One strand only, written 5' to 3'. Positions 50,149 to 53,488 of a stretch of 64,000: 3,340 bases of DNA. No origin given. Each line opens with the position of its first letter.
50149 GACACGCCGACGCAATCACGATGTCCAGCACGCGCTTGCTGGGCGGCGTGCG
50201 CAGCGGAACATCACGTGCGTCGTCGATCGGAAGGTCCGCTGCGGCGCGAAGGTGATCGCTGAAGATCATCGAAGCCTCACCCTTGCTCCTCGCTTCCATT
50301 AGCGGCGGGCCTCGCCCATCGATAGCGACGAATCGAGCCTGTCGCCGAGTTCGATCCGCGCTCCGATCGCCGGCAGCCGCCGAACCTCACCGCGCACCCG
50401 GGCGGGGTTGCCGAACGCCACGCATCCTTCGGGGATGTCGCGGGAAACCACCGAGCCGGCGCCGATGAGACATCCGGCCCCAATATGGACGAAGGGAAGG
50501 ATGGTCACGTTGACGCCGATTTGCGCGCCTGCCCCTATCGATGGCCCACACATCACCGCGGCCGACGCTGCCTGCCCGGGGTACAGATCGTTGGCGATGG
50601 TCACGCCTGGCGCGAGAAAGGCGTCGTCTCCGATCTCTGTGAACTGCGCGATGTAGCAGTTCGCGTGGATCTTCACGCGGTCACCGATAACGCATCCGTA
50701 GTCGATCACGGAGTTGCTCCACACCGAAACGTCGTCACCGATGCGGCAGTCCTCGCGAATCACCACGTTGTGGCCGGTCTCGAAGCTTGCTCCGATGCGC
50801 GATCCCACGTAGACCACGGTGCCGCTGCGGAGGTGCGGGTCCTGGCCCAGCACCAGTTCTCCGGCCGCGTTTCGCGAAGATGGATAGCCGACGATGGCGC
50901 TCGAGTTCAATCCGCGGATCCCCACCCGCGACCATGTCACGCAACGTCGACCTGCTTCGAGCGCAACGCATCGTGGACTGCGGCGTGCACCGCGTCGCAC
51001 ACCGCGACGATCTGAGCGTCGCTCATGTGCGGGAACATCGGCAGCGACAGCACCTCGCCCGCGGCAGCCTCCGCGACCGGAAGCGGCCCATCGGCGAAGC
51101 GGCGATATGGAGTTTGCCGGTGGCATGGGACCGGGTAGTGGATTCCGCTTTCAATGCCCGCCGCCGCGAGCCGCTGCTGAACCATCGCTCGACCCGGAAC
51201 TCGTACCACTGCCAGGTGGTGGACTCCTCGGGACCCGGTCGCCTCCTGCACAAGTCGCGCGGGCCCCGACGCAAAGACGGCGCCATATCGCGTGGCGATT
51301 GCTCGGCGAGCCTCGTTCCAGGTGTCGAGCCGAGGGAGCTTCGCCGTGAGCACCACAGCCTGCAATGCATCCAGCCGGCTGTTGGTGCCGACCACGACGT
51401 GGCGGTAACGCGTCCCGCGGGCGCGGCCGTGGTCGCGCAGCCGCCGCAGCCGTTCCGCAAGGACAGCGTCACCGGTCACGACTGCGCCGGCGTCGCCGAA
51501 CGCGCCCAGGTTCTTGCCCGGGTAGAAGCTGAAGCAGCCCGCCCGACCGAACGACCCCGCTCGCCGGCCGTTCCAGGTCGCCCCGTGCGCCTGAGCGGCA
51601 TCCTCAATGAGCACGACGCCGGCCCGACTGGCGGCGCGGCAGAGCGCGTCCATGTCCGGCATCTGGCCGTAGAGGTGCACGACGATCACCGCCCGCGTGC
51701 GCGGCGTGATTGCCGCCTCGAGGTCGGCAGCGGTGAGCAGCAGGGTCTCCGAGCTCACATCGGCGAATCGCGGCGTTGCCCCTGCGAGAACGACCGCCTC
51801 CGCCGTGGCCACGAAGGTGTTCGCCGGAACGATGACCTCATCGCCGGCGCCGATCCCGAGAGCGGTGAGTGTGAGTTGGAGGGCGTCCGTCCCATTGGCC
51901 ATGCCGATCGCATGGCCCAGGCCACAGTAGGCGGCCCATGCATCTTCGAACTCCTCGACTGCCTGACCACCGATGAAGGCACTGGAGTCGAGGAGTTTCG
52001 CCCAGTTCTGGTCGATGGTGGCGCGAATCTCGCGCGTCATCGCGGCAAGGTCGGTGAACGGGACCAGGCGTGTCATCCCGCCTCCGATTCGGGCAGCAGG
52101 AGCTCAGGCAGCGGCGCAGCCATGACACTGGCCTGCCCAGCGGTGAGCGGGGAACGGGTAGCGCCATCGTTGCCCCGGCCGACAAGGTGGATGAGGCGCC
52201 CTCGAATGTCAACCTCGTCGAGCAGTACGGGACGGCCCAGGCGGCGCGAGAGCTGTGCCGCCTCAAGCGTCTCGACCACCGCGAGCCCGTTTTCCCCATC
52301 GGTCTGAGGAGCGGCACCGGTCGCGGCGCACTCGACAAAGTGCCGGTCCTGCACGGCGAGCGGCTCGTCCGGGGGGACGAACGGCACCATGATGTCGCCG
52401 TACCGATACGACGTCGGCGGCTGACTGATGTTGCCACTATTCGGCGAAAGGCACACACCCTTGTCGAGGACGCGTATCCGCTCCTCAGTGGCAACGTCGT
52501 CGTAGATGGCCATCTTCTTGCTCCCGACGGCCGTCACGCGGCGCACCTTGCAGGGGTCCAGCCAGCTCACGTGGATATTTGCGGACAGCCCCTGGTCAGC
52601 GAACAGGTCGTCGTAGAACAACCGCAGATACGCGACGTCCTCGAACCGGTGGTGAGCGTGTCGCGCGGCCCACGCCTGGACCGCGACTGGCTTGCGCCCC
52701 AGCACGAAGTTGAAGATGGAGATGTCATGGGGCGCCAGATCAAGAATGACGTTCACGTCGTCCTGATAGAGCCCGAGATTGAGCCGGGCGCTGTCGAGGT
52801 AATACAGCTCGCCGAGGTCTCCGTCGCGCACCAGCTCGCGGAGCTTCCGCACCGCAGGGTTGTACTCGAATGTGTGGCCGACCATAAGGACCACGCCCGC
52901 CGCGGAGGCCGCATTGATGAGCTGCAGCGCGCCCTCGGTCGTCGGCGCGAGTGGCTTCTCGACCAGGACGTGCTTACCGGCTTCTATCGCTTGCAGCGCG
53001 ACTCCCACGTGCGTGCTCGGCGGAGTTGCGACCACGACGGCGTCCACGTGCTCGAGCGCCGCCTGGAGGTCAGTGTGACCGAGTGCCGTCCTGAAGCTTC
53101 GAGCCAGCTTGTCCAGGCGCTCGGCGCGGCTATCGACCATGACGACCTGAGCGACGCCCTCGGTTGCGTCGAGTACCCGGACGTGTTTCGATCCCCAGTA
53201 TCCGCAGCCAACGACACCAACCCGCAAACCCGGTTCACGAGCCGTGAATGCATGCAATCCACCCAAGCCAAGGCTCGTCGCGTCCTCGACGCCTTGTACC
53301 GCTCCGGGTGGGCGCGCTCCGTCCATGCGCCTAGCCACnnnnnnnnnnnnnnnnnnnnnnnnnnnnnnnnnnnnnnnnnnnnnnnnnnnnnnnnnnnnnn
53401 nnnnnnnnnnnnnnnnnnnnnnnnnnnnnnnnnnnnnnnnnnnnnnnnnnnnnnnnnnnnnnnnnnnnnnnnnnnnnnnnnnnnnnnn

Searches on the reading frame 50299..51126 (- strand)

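Call 16: search_protein_families(library=pfam, max_evalue=0.001, proteins=[window:50299-51126:-])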
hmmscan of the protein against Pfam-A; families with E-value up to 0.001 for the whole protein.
window:50299-51126:- (275 aa): 3 families
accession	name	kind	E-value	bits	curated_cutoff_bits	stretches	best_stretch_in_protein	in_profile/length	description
PF00132.30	Hexapep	-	8.9e-28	95.2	27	3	144-179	1-36/36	Bacterial transferase hexapeptide (six repeats)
PF14602.12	Hexapep_2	-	4.4e-10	39.6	27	1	128-159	3-32/34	Hexapeptide repeat of succinyl-transferase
PF25084.1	LbH_EIF2B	-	9.1e-10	38.9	54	1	113-171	14-70/105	EIF2B subunit epsilon LbH domain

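Call 86: search_protein_families(library=ncbifam, max_evalue=0.00001, proteins=[window:50299-51126:-])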
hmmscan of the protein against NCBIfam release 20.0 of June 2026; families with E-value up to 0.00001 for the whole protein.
window:50299-51126:- (275 aa): 43 families (the best 25 are shown)
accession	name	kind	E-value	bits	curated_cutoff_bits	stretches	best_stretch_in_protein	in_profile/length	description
TIGR03570.1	NeuD_NnaD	subfamily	2.9e-24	85.8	160.8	2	187-243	146-202/202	NeuD/PglB/VioB family sugar acetyltransferase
NF002060.0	PRK00892.1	subfamily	5.1e-19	68.6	207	1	132-182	119-169/345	UDP-3-O-(3-hydroxymyristoyl)glucosamine N-acyltransferase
TIGR01853.1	lipid_A_lpxD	equivalog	4.2e-16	58.8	242.5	1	109-180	105-176/325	UDP-3-O-(3-hydroxymyristoyl)glucosamine N-acyltransferase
NF041874.1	EPS_EpsC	equivalog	1e-14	54.6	150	1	151-245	68-164/168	serine O-acetyltransferase EpsC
NF003657.0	PRK05289.1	equivalog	2e-14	53.4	226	2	110-183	108-181/264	acyl-ACP--UDP-N-acetylglucosamine O-acyltransferase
TIGR03532.1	DapD_Ac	equivalog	2.6e-14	53.4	231.75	1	112-248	86-214/231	2,3,4,5-tetrahydropyridine-2,6-dicarboxylate N-acetyltransferase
NF058585.1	HptprglPActTf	PfamEq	2.9e-14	53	300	1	196-244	108-156/172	heptaprenylglyceryl phosphate O-acetyltransferase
NF007240.0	PRK09677.1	equivalog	5.2e-14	52.2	243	1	196-244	132-180/192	putative lipopolysaccharide biosynthesis O-acetyl transferase WbbJ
NF007564.0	PRK10191.1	equivalog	8.1e-14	51.4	196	1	145-245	64-159/162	colanic acid biosynthesis acetyltransferase WcaB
TIGR04016.1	WcaB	equivalog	1.5e-13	50.6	194.65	1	145-245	48-143/146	colanic acid biosynthesis acetyltransferase WcaB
TIGR01852.1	lipid_A_lpxA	equivalog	1.8e-13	50.4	231.05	2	163-246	102-189/254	acyl-ACP--UDP-N-acetylglucosamine O-acyltransferase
TIGR01173.1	glmU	equivalog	3.4e-13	49.3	366.85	1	196-242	393-439/452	bifunctional UDP-N-acetylglucosamine diphosphorylase/glucosamine-1-phosphate N-acetyltransferase GlmU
NF050158.1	CarbAnhydGPos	equivalog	1e-12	48.1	250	1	117-247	18-142/172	gamma carbonic anhydrase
NF007797.0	PRK10502.1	subfamily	4.2e-11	42.8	192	1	97-245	37-176/183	WcaF family extracellular polysaccharide biosynthesis acetyltransferase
NF041173.1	Sug_nt_acttase_Thmprot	equivalog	9.9e-11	41.2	600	1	89-234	247-400/405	bifunctional sugar-1-phosphate nucleotidylyltransferase/acetyltransferase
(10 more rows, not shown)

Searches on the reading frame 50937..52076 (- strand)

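Call 16: search_protein_families(library=pfam, max_evalue=0.001, proteins=[window:50937-52076:-])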
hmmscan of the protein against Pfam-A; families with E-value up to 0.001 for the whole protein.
window:50937-52076:- (379 aa): 4 families
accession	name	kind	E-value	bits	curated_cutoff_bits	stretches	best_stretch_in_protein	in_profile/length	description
PF01041.23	DegT_DnrJ_EryC1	-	1.6e-111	373.4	19.8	1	17-363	3-359/360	DegT/DnrJ/EryC1/StrS aminotransferase family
PF00155.27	Aminotran_1_2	-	1.4e-08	34.8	19.7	1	36-167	39-193/361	Aminotransferase class I and II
PF01212.27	Beta_elim_lyase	-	2.4e-05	24.3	27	1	29-161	23-170/288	Beta-eliminating lyase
PF00266.25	Aminotran_5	-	0.00016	21.2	21.5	1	60-165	68-181/371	Aminotransferase class-V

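Call 86: search_protein_families(library=ncbifam, max_evalue=0.00001, proteins=[window:50937-52076:-])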
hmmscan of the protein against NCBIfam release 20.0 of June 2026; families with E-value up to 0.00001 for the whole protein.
window:50937-52076:- (379 aa): 16 families
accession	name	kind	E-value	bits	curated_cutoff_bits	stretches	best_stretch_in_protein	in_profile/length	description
TIGR03588.1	PseC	equivalog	2.4e-70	237.4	423.5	1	26-365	18-378/380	UDP-4-amino-4,6-dideoxy-N-acetyl-beta-L-altrosamine transaminase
NF008658.2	PRK11658.1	equivalog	8.5e-62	209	631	1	4-367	4-377/379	UDP-4-amino-4-deoxy-L-arabinose aminotransferase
TIGR04181.1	NHT_00031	hypoth_equivalog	3.2e-58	197.3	420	1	36-346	28-357/359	LegC family aminotransferase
NF008687.0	PRK11706.1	equivalog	3.1e-57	194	375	1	51-366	44-373/375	dTDP-4-amino-4,6-dideoxygalactose transaminase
TIGR04427.1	PLP_DesI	equivalog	5.9e-56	190.3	650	1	35-369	49-385/390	dTDP-4-dehydro-6-deoxyglucose aminotransferase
TIGR02379.1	ECA_wecE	subfamily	1.4e-41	142.5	434.85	1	57-364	50-372/376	dTDP-4-amino-4,6-dideoxy-D-glucose transaminase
NF011936.0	PRK15407.1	equivalog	1.2e-33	116.5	423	1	34-218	61-252/440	lipopolysaccharide biosynthesis protein RfbH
NF005817.0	PRK07683.1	equivalog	2.6e-08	33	575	1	62-133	98-168/387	aminotransferase A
NF005816.0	PRK07682.1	equivalog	3.4e-08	32.5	620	1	62-133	99-170/390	aminotransferase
NF041364.1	GntC_guanitoxin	equivalog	2.3e-07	30.1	415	1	64-134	71-142/356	guanitoxin biosynthesis PLP-dependent (S)-gamma-hydroxy-L-arginine cyclodehydratase GntC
NF004769.0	PRK06107.1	equivalog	2.5e-07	29.8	617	1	59-132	98-172/402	aspartate transaminase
TIGR01976.1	am_tr_V_VC1184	hypoth_equivalog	9.3e-07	28.5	352.35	1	39-163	66-198/401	cysteine desulfurase-like protein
NF006488.0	PRK08912.1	equivalog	1.1e-06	27.9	498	1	61-132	95-165/387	aminotransferase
NF004770.0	PRK06108.1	subfamily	2.3e-06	26.7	422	1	57-132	100-176/396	pyridoxal phosphate-dependent aminotransferase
NF006569.0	PRK09082.1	subfamily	3.8e-06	26.2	420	1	60-134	98-171/386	methionine aminotransferase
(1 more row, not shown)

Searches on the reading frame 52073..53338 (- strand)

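Call 41: search_protein_families(library=pfam, max_evalue=0.001, proteins=[window:52073-53338:-])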
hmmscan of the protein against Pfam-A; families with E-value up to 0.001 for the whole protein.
window:52073-53338:- (421 aa): 9 families
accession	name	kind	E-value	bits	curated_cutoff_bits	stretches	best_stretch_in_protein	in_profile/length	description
PF01408.29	GFO_IDH_MocA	-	3.7e-27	95.9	24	1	38-155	1-120/120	Oxidoreductase family, NAD-binding Rossmann fold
PF22725.1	GFO_IDH_MocA_C3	-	2e-12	47.7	27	1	163-276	1-122/124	GFO/IDH/MocA C-terminal domain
PF03447.22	NAD_binding_3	-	1.2e-06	29.7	24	1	44-151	1-113/116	Homoserine dehydrogenase, NAD binding domain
PF02894.22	GFO_IDH_MocA_C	-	5.7e-06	26.7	22.9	0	167-245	1-94/218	Oxidoreductase family, C-terminal alpha/beta domain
PF03435.24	Sacchrp_dh_NADP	-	9.4e-06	26.4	25.1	1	40-149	1-126/129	Saccharopine dehydrogenase NADP binding domain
PF03807.23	F420_oxidored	-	1.1e-05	26.3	21.6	1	39-117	1-79/94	NADP oxidoreductase coenzyme F420-dependent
PF01118.30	Semialdhyde_dh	-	8e-05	23.5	26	1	39-124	1-93/121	Semialdehyde dehydrogenase, NAD binding domain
PF01488.26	Shikimate_DH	-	0.00015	22.3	24.3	1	39-110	14-88/138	Shikimate / quinate 5-dehydrogenase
PF02254.24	TrkA_N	-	0.00068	20.4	23.8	0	42-108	3-73/116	TrkA-N domain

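Call 86: search_protein_families(library=ncbifam, max_evalue=0.00001, proteins=[window:52073-53338:-])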
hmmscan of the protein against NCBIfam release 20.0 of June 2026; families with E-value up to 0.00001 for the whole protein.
window:52073-53338:- (421 aa): 10 families
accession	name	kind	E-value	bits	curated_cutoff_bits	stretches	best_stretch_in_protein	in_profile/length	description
NF040723.1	UDP-GlcNAcDh_Arch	equivalog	2.5e-57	194.7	450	1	38-284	1-242/302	UDP-N-acetylglucosamine 3-dehydrogenase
TIGR04380.1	myo_inos_iolG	equivalog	1.5e-29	103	355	1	38-236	2-208/330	inositol 2-dehydrogenase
NF041392.1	XylDh_Gfo6_Halo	equivalog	1.1e-27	96.8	350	1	35-236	14-234/350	D-xylose 1-dehydrogenase Gfo6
NF052679.1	InsChiInosDhIolG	equivalog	2.3e-19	69.6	540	1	38-234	3-206/343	bifunctional inositol 2-dehydrogenase/D-chiro-inositol 1-dehydrogenase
NF008607.0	PRK11579.1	subfamily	4.2e-19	68.7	330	1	38-183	5-150/346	oxidoreductase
NF052479.1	LevoglcsnDh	equivalog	1.1e-17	63.8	650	1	61-181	35-157/386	levoglucosan dehydrogenase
NF058561.1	BT_2158_fam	equivalog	1.6e-14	53.4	750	1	32-182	30-181/487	glycoside 3-dehydrogenase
NF007574.0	PRK10206.1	equivalog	4e-09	36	352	1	90-184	56-160/345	oxidoreductase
NF058563.1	BT_2159_fam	equivalog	2.2e-07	30.2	650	1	39-191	2-156/350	disaccharide 3-dehydrogenase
NF009830.0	PRK13304.1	equivalog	3e-06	26.9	267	1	38-126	2-90/265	aspartate dehydrogenase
